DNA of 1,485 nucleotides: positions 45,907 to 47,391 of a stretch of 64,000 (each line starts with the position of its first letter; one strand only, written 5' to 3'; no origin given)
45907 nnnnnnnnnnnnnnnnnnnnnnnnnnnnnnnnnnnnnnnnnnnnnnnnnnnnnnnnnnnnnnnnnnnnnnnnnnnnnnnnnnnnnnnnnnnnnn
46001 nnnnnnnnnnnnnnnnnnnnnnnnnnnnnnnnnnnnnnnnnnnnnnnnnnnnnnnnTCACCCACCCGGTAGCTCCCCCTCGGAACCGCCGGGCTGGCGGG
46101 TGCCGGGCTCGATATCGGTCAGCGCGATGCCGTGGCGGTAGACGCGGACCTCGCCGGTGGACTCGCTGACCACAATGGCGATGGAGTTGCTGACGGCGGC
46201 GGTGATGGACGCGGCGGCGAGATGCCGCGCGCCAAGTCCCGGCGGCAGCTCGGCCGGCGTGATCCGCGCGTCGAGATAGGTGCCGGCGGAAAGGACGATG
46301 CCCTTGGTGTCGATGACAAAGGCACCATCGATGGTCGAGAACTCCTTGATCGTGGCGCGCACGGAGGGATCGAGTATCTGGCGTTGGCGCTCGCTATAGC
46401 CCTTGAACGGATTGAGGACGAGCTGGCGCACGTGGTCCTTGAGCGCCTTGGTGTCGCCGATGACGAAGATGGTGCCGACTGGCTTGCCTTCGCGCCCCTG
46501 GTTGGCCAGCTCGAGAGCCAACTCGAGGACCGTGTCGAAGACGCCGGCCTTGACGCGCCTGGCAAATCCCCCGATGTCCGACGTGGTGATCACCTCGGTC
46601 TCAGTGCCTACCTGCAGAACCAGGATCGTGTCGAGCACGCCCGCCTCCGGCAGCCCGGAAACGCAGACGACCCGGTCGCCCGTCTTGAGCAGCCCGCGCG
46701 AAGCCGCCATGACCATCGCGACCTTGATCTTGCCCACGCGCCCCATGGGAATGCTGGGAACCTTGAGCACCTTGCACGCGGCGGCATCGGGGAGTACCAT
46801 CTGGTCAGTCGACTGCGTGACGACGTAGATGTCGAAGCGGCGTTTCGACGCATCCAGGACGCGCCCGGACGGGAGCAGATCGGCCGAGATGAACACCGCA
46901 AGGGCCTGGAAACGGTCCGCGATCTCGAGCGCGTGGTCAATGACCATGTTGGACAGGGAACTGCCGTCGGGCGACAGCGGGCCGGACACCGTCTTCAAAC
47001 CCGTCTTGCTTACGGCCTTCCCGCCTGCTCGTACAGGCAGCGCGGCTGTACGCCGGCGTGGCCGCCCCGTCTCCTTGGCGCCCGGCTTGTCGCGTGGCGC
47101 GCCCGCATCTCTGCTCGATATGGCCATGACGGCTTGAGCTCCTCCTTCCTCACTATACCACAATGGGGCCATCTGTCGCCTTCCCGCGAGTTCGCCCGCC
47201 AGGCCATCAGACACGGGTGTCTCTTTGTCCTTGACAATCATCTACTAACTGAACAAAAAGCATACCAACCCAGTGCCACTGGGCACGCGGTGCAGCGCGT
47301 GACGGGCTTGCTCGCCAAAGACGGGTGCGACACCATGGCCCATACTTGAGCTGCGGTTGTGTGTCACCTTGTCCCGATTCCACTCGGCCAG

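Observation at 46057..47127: CdaZ-type diadenylate cyclase (PK_C-like + DAC) in a bacterium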

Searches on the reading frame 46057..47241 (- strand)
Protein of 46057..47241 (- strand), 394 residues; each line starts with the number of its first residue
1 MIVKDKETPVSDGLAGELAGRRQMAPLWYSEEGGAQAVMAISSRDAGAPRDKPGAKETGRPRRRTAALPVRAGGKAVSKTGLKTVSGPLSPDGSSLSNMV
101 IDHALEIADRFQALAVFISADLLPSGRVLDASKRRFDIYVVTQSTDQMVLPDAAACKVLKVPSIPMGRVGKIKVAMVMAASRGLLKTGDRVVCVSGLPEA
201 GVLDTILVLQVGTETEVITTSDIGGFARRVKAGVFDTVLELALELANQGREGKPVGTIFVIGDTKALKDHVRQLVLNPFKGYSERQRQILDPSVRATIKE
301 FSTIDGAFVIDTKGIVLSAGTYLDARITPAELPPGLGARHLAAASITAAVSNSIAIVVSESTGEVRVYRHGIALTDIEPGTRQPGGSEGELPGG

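Call 3: search_protein_families(library=pfam, proteins=[window:46057-47241:-], max_evalue=1)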
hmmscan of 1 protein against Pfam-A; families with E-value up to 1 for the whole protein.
window:46057-47241:- (394 aa): 3 families
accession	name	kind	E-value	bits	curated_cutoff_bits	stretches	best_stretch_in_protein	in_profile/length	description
PF02457.21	DAC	-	9.9e-20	70.7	27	1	246-371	3-117/119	DisA bacterial checkpoint controller nucleotide-binding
PF21755.2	DacZ_P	-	1.9e-13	50.6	27.4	1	101-216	6-122/125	Probable sensor domain DacZ_P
PF02887.21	PK_C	-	0.008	16.7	28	1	171-208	74-113/114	Pyruvate kinase, alpha/beta domain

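Call 4: search_protein_families(library=ncbifam, proteins=[window:46057-47241:-], max_evalue=1)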
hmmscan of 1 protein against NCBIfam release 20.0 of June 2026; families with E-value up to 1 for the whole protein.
window:46057-47241:- (394 aa): 6 families
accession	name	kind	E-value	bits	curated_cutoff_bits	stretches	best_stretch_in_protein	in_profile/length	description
NF041371.1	Diadnylcyc_Halo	equivalog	7.5e-41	140.2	430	1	169-379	64-267/270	diadenylate cyclase DacZ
TIGR00159.1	TIGR00159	equivalog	1e-05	25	188.8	1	305-371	169-231/254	diadenylate cyclase CdaA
NF038327.1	c-di-AMP_CdaM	exception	4.6e-05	23.1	225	1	299-371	103-172/196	diadenylate cyclase CdaM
NF038328.1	c-di-AMP_CdaS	exception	0.00063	19.4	225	1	305-369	122-183/191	sporulation-specific diadenylate cyclase CdaS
NF010009.0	PRK13482.1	equivalog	0.066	12.4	201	1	297-372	64-137/357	DNA integrity scanning diadenylate cyclase DisA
NF053872.1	DS2_3_antiphage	equivalog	0.098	11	630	1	296-360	416-480/576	anti-phage protein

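Call 5: search_solved_structures(query=window:46057-47241:-, max_evalue=1, show_alignments=3)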
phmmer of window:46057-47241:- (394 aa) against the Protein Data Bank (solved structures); distinct sequences matched with E-value up to 1: 17.
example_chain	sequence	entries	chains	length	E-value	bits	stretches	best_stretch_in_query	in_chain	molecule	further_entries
7dfx_A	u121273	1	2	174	5.3e-05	26.1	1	300-371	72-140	DAC domain-containing protein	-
7dg0_A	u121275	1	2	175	5.4e-05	26.1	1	300-371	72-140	DAC domain-containing protein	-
4rv7_A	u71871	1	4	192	0.00016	24.5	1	298-377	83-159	Diadenylate cyclase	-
6hvl_A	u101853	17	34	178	0.00022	24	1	302-377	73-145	Diadenylate cyclase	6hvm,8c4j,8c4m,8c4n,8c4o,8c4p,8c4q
6gyw_A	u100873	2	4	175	0.00028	23.7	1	298-377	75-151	Diadenylate cyclase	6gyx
6gyy_A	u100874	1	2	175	0.00043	23.1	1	303-377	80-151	Diadenylate cyclase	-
8ofo_AAA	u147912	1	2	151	0.0013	21.6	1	304-367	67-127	Diadenylate cyclase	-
8ogk_A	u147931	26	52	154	0.0015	21.3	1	303-372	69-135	Cyclic di-AMP synthase CdaA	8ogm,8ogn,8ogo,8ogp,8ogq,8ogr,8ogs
9g0g_A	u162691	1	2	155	0.0015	21.3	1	303-372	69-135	Cyclic di-AMP synthase CdaA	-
7ojs_H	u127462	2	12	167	0.0019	21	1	303-372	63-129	Cyclic di-AMP synthase CdaA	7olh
6huw_A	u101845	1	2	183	0.0023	20.7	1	303-372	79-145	Diadenylate cyclase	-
6hvn_A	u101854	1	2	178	0.0034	20.1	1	303-377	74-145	Diadenylate cyclase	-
2fb5_A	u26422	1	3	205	0.024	17.4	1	305-375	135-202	hypothetical Membrane Spanning Protein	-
9g69_C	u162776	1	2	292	0.17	14.5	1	304-378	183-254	Diadenylate cyclase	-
7l8n_A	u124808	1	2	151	0.2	14.3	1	302-376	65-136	Diadenylate cyclase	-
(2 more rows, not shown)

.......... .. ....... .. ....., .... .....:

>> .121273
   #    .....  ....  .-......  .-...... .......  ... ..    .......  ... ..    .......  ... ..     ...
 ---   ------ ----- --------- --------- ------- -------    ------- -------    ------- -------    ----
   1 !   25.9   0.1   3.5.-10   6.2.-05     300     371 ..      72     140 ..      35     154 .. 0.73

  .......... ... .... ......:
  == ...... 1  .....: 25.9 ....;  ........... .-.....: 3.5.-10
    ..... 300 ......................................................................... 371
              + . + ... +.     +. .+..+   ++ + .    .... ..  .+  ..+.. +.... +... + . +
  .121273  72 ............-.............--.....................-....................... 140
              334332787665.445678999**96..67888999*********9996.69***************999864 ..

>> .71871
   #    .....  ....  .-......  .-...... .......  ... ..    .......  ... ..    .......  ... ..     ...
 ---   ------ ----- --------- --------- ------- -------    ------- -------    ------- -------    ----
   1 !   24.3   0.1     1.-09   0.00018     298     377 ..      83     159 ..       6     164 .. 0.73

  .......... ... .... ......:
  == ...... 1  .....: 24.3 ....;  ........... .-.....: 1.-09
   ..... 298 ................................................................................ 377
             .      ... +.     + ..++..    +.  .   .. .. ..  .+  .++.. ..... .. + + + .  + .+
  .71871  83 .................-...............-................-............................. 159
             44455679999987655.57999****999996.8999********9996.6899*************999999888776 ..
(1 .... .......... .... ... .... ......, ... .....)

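Call 6: find_homologous_proteins(query=window:46057-47241:-)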
Query window:46057-47241:- (394 aa): 1204 proteins with E <= 0.001 among 8000 candidates; the best 120 are listed.
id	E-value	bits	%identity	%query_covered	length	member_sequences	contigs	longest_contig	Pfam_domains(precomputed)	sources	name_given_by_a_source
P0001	7.2e-222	755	100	90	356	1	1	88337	PF21755.3,PF02457.22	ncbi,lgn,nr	ncbi:MAG: diadenylate cyclase [Verrucomicrobia bacterium]|nr:diadenylate cyclase [Verrucomicrobiota 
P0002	4.1e-175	601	78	94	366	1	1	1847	PF21755.3,PF02457.22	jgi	jgi:diadenylate cyclase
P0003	1.3e-171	589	79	90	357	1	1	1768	PF21755.3,PF02457.22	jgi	jgi:diadenylate cyclase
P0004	4.2e-167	574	74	94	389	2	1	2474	PF21755.3,PF02457.22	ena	-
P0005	2.5e-159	549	85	76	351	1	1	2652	PF21755.3,PF02457.22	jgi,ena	-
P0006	1.5e-147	510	68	94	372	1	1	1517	PF21755.3,PF02457.22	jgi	jgi:diadenylate cyclase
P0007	1.7e-144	500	71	86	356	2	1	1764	PF21755.3,PF02457.22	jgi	jgi:diadenylate cyclase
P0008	1.7e-144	500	66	92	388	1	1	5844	PF21755.3,PF02457.22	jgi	jgi:diadenylate cyclase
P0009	4.0e-142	492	65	92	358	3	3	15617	PF21755.3,PF02457.22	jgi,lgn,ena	-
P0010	1.6e-141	490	65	93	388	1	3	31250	PF21755.3,PF02457.22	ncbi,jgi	-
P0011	9.4e-141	488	67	91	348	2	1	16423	PF21755.3,PF02457.22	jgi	jgi:diadenylate cyclase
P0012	7.8e-140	485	74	76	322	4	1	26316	PF21755.3,PF02457.22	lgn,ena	-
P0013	2.2e-139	483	68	87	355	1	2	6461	PF21755.3,PF02457.22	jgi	jgi:diadenylate cyclase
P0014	7.6e-139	481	78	74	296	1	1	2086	PF21755.3,PF02457.22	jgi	jgi:diadenylate cyclase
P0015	2.6e-138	480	72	81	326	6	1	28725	PF21755.3,PF02457.22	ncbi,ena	-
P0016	8.7e-136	471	66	91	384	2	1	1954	PF21755.3,PF02457.22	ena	-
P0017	1.1e-134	468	74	75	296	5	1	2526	PF21755.3,PF02457.22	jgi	-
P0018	3.7e-80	288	49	72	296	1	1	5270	PF21755.3,PF02457.22,PF02887.22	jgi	jgi:DNA integrity scanning protein DisA with diadenylate cyclase activity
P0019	1.3e-72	263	45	79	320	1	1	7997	PF21755.3,PF02457.22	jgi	-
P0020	4.1e-72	262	45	72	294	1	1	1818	PF21755.3,PF02457.22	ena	-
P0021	1.3e-71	260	45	75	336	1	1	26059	PF21755.3,PF02457.22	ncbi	-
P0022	1.6e-71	260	46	73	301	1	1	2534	PF21755.3,PF02457.22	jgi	-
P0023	3.1e-71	259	43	72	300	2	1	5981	PF21755.3,PF02457.22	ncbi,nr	ncbi:MAG: DNA integrity scanning protein DisA nucleotide-binding domain protein [Nitrospinae bacteri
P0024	5.5e-71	258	43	72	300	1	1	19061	PF21755.3,PF02457.22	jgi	jgi:DNA integrity scanning protein DisA with diadenylate cyclase activity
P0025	1.1e-70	257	41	80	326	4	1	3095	PF21755.3,PF02457.22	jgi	-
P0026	1.5e-70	257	44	77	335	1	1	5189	PF21755.3,PF02457.22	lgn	-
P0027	5.0e-70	255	45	72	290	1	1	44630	PF21755.3,PF02457.22,PF02887.22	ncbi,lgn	-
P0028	5.3e-70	255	44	72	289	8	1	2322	PF21755.3,PF02457.22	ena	-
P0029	6.4e-70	255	44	72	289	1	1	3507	PF21755.3,PF02457.22,PF02887.22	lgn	-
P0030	9.7e-70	254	44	75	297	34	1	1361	PF21755.3,PF02457.22,PF02887.22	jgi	jgi:diadenylate cyclase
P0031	1.0e-69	254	44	72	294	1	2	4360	PF21755.3,PF02457.22,PF02887.22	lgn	-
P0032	1.1e-69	254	45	74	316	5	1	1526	PF21755.3,PF02457.22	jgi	jgi:diadenylate cyclase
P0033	1.3e-69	254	44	76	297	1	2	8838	PF21755.3,PF02457.22,PF02887.22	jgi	jgi:diadenylate cyclase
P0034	1.6e-69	253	45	73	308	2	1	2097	PF21755.3,PF02457.22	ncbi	-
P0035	2.0e-69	253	45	72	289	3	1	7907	PF21755.3,PF02457.22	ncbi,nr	ncbi:MAG: diadenylate cyclase [bacterium]|nr:diadenylate cyclase [bacterium]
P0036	2.2e-69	253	44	72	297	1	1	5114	PF21755.3,PF02457.22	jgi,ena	-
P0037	3.1e-69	252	45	74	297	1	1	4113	PF21755.3,PF02457.22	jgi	jgi:diadenylate cyclase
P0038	3.5e-69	252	45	73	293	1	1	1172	PF21755.3,PF02457.22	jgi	-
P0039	3.6e-69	252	43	72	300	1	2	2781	PF21755.3,PF02457.22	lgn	-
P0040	4.4e-69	252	45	72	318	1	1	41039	PF21755.3,PF02457.22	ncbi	-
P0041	4.8e-69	252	42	70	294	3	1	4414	PF21755.3,PF02457.22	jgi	jgi:DNA integrity scanning protein DisA with diadenylate cyclase activity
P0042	5.6e-69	251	43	73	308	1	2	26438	PF21755.3,PF02457.22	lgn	-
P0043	6.9e-69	251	44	73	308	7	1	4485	PF21755.3,PF02457.22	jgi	-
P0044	7.7e-69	251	42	85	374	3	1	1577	PF21755.3,PF02457.22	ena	-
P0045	9.0e-69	251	44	72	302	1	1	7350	PF02457.22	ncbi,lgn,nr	ncbi:MAG: DNA integrity scanning protein DisA nucleotide-binding domain protein [Deltaproteobacteria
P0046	9.5e-69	251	43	72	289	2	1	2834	PF21755.3,PF02457.22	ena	-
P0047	9.6e-69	251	42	72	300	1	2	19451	PF21755.3,PF02457.22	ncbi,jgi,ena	ncbi:MAG: diadenylate cyclase [Nitrospinota bacterium]|jgi:DNA integrity scanning protein DisA with 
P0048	1.5e-68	250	42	72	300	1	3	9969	PF21755.3,PF02457.22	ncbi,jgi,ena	-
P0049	1.6e-68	250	42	72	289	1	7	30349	PF21755.3,PF02457.22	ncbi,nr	ncbi:MAG: hypothetical protein A3I04_07990 [Nitrospinae bacterium RIFCSPLOWO2_02_FULL_39_110]|nr:MAG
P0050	2.3e-68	249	46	72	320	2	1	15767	PF21755.3,PF02457.22,PF02887.22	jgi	-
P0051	3.4e-68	249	42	72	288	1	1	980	PF21755.3,PF02457.22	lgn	-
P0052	3.5e-68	249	44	74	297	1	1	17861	PF21755.3,PF02457.22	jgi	jgi:DNA integrity scanning protein DisA with diadenylate cyclase activity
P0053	4.3e-68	249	44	72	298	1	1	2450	PF21755.3,PF02457.22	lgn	-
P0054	5.4e-68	248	44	74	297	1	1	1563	PF21755.3,PF02457.22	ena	-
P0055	5.8e-68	248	44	73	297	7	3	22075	PF21755.3,PF02457.22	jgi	jgi:diadenylate cyclase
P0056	7.2e-68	248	44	73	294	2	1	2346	PF21755.3,PF02457.22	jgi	jgi:diadenylate cyclase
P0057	8.9e-68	248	43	74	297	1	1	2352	PF21755.3,PF02457.22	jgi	jgi:diadenylate cyclase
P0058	9.2e-68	247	43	74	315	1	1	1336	PF21755.3,PF02457.22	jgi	jgi:diadenylate cyclase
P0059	1.1e-67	247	45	73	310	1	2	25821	PF21755.3,PF02457.22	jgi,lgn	jgi:DNA integrity scanning protein DisA with diadenylate cyclase activity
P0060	1.2e-67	247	43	72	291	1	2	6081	PF21755.3,PF02457.22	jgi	jgi:DNA integrity scanning protein DisA with diadenylate cyclase activity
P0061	1.9e-67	246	41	73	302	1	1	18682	PF21755.3,PF02457.22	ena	-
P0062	1.9e-67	246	45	72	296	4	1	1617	PF21755.3,PF02457.22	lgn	-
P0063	1.9e-67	246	43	75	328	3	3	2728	PF21755.3,PF02457.22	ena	-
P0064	2.4e-67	246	43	72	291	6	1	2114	PF21755.3,PF02457.22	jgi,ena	-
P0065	2.4e-67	246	44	73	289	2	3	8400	PF21755.3,PF02457.22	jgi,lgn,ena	-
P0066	2.5e-67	246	41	73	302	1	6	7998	PF21755.3,PF02457.22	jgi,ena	-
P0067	2.5e-67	246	41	73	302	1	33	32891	PF21755.3,PF02457.22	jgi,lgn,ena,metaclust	metaclust:\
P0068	2.6e-67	246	43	73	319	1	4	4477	PF21755.3,PF02457.22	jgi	jgi:DNA integrity scanning protein DisA with diadenylate cyclase activity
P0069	2.6e-67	246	44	73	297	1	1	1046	PF21755.3,PF02457.22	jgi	jgi:diadenylate cyclase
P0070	2.7e-67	246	40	73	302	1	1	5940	PF21755.3,PF02457.22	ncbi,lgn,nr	ncbi:MAG: DNA integrity scanning protein DisA nucleotide-binding domain protein [Nitrospinae bacteri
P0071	2.8e-67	246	41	73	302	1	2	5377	PF21755.3,PF02457.22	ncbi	-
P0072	3.0e-67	246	44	72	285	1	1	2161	PF21755.3,PF02457.22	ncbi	-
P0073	3.5e-67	246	44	71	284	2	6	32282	PF21755.3,PF02457.22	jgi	jgi:hypothetical protein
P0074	3.5e-67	246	43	72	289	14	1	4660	PF21755.3,PF02457.22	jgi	jgi:diadenylate cyclase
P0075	3.7e-67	245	42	72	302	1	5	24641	PF21755.3,PF02457.22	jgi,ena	-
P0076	4.0e-67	245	45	73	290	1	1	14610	PF21755.3,PF02457.22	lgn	-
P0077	4.0e-67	245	41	73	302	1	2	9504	PF21755.3,PF02457.22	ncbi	-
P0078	4.1e-67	245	42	72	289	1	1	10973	PF21755.3,PF02457.22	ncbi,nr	ncbi:MAG: hypothetical protein A2889_04405 [Nitrospinae bacterium RIFCSPLOWO2_01_FULL_39_10]|nr:MAG:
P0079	4.1e-67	245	42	72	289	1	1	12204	PF21755.3,PF02457.22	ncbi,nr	ncbi:MAG: hypothetical protein A2Z59_13610 [Nitrospinae bacterium RIFCSPLOWO2_02_39_17]|nr:MAG: hypo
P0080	4.1e-67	245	43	74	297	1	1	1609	PF21755.3,PF02457.22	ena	-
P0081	4.2e-67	245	44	74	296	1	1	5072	PF21755.3,PF02457.22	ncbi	ncbi:MAG: DNA integrity scanning protein DisA nucleotide-binding domain protein [Thermodesulfobacter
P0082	5.3e-67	245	45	72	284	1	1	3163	PF21755.3,PF02457.22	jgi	jgi:DNA integrity scanning protein DisA with diadenylate cyclase activity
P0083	5.4e-67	245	41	73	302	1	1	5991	PF21755.3,PF02457.22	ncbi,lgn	-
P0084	6.2e-67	245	41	73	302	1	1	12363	PF21755.3,PF02457.22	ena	-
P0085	6.3e-67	245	41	73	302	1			PF21755.3,PF02457.22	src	-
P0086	6.5e-67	245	40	73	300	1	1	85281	PF21755.3,PF02457.22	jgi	jgi:DNA integrity scanning protein DisA with diadenylate cyclase activity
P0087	6.8e-67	245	40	73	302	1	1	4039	PF02457.22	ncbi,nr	ncbi:MAG: DNA integrity scanning protein DisA nucleotide-binding domain protein [Nitrospinae bacteri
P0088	7.7e-67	244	45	72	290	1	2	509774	PF21755.3,PF02457.22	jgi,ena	jgi:DNA integrity scanning protein DisA with diadenylate cyclase activity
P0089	8.2e-67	244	45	72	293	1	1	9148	PF21755.3,PF02457.22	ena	-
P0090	9.8e-67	244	43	72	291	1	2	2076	PF21755.3,PF02457.22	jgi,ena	-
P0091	1.1e-66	244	40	73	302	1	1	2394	PF21755.3,PF02457.22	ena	-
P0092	1.1e-66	244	47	68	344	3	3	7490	PF21755.3,PF02457.22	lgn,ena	-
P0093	1.2e-66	244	42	73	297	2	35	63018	PF21755.3,PF02457.22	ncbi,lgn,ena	-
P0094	1.2e-66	244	45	72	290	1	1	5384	PF21755.3,PF02457.22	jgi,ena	-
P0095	1.3e-66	244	46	72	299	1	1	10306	PF21755.3,PF02457.22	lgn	-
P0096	1.5e-66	244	43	72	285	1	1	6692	PF21755.3,PF02457.22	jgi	jgi:DNA integrity scanning protein DisA with diadenylate cyclase activity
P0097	1.5e-66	244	40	73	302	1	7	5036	PF21755.3,PF02457.22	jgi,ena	-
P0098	1.6e-66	243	40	73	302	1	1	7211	PF02457.22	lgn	-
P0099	1.7e-66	243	41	72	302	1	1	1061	PF02457.22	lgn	-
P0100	1.9e-66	243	43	76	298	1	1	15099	PF21755.3,PF02457.22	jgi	jgi:diadenylate cyclase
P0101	2.0e-66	243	44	75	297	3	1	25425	PF21755.3,PF02457.22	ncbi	-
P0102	2.1e-66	243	42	72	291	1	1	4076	PF21755.3,PF02457.22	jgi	jgi:diadenylate cyclase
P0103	2.2e-66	243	43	74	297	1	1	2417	PF21755.3,PF02457.22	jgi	jgi:diadenylate cyclase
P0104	2.3e-66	243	42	73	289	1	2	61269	PF21755.3,PF02457.22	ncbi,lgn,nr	ncbi:MAG: diadenylate cyclase [Deltaproteobacteria bacterium]|nr:diadenylate cyclase [Deltaproteobac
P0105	2.6e-66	243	43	74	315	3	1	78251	PF21755.3,PF02457.22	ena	-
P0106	2.6e-66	243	40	73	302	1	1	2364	PF21755.3,PF02457.22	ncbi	-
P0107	2.7e-66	243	45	73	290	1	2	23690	PF21755.3,PF02457.22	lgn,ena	-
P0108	3.0e-66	242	43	72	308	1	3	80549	PF21755.3,PF02457.22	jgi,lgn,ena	-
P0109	3.1e-66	242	41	73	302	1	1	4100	PF02457.22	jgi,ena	-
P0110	3.3e-66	242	40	73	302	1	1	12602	PF21755.3,PF02457.22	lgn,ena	-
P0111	3.6e-66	242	44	73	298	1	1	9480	PF21755.3,PF02457.22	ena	-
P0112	3.8e-66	242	44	73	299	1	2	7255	PF21755.3,PF02457.22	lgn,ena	-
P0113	4.7e-66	242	41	79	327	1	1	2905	PF21755.3,PF02457.22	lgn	-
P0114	5.2e-66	242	43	74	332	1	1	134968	PF21755.3,PF02457.22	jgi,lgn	-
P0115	5.2e-66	242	45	72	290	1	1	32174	PF21755.3,PF02457.22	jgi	-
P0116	5.4e-66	242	43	72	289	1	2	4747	PF21755.3,PF02457.22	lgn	-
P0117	6.7e-66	241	44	76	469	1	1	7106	PF21755.3,PF02457.22,PF00359.28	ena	-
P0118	6.9e-66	241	44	74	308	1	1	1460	PF21755.3,PF02457.22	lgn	-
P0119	6.9e-66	241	45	72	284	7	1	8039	PF21755.3,PF02457.22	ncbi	-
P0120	7.3e-66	241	44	74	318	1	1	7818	PF21755.3,PF02457.22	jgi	-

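Call 13: find_encoding_contigs(protein=P0001, flank=10000, max_places=3)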
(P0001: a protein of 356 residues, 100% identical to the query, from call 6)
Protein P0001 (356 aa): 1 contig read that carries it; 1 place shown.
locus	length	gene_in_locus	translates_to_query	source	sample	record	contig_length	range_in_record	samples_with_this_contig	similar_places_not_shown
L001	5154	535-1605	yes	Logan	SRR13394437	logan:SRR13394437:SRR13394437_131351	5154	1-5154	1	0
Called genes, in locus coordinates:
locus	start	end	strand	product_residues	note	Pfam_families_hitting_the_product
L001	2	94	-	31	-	?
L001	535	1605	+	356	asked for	PF21755:DacZ_P, PF02457:DAC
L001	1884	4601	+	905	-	PF12969:DUF3857, PF01841:Transglut_core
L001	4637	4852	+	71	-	-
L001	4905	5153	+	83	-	?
